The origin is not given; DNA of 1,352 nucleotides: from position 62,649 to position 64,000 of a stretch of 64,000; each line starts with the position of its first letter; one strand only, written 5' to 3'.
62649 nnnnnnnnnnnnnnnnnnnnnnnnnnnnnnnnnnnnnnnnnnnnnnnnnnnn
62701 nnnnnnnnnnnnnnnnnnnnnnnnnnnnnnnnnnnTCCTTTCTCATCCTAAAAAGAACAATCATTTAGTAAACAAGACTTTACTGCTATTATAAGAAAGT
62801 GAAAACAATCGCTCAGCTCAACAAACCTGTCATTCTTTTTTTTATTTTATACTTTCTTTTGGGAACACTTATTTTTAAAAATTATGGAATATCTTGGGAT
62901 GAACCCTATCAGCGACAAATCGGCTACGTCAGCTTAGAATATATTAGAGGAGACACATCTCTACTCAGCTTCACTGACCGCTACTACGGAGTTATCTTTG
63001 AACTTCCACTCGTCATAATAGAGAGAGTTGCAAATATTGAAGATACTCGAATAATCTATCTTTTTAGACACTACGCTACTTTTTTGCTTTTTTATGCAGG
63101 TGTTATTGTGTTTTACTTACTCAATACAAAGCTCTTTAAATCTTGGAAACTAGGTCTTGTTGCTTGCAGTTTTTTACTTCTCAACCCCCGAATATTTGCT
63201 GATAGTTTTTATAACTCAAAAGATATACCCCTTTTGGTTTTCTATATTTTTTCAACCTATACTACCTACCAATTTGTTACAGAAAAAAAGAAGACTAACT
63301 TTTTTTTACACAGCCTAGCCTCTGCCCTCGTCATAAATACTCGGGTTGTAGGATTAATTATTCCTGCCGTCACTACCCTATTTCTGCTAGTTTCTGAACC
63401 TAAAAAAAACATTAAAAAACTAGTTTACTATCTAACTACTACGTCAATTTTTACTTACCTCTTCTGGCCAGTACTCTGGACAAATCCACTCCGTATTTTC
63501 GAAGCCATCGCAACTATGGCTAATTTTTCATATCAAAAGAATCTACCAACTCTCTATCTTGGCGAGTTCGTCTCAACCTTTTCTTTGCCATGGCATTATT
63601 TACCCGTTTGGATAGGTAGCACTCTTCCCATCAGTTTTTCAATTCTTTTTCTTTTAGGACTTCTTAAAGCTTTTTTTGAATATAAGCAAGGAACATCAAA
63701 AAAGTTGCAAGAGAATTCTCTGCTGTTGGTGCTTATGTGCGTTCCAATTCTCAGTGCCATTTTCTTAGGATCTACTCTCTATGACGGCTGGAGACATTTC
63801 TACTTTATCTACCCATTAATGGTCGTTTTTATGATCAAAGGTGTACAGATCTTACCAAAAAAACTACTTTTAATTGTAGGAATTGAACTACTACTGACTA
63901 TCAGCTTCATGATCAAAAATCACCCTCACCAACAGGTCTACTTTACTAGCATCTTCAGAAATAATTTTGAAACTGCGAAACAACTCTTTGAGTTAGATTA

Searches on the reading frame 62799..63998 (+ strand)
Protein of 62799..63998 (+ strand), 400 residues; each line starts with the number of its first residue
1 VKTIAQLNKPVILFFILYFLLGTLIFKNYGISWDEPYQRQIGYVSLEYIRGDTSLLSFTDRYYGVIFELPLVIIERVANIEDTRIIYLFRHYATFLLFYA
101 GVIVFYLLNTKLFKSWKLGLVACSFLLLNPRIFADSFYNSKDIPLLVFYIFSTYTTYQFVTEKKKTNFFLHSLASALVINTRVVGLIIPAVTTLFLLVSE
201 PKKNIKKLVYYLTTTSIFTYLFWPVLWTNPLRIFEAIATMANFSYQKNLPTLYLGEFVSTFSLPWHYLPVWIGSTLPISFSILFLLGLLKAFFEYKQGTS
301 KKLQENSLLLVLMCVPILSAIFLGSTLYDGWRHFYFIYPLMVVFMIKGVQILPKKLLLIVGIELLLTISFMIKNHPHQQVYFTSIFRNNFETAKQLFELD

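Call 6: search_protein_families(library=pfam, proteins=[window:62799-63998:+], max_evalue=0.01)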
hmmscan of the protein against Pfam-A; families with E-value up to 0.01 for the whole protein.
window:62799-63998:+ (400 aa): 1 family
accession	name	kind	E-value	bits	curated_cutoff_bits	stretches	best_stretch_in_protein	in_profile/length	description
PF13231.12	PMT_2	-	2e-07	31.8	26.1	1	94-227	28-159/160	Dolichyl-phosphate-mannose-protein mannosyltransferase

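Call 52: search_protein_families(library=ncbifam, proteins=[window:62799-63998:+], max_evalue=0.01)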
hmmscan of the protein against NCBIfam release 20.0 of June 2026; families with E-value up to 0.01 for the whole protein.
window:62799-63998:+ (400 aa): 0 families

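Call 78: search_protein_representatives(protein=window:62799-63998:+)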
Query: 400 residues. Proteins with E-value up to 0.001 (for the whole library): 5713; up to 1e-10: 3824; up to 1e-30: 1420. The best 150 are listed.
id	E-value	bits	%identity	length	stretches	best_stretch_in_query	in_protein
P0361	2.3e-137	475.0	56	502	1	9-400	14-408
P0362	5.6e-84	299.2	43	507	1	11-385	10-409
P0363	1.2e-82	294.8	43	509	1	11-400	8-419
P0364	1.5e-81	291.2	44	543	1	6-399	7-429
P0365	2.3e-79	284.0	43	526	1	2-400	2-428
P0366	3.8e-79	283.3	44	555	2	1-350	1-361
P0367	4.5e-79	283.1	44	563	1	11-400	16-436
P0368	1.8e-78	281.1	40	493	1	9-392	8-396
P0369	5.3e-78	279.6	42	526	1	8-387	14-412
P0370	7.4e-78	279.1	46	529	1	14-400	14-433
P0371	1.3e-77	278.3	44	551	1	10-386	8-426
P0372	1.4e-77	278.1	42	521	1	10-400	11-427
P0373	2.5e-77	277.4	44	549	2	11-354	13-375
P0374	5.2e-77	276.3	42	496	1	11-391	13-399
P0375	9.5e-77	275.4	42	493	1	9-399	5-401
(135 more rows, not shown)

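Call 81: search_solved_structures(query=A6, max_evalue=1, show_alignments=3)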
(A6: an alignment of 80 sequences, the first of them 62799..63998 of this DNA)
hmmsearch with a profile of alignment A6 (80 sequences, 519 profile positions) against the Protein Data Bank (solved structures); distinct sequences matched with E-value up to 1: 0.
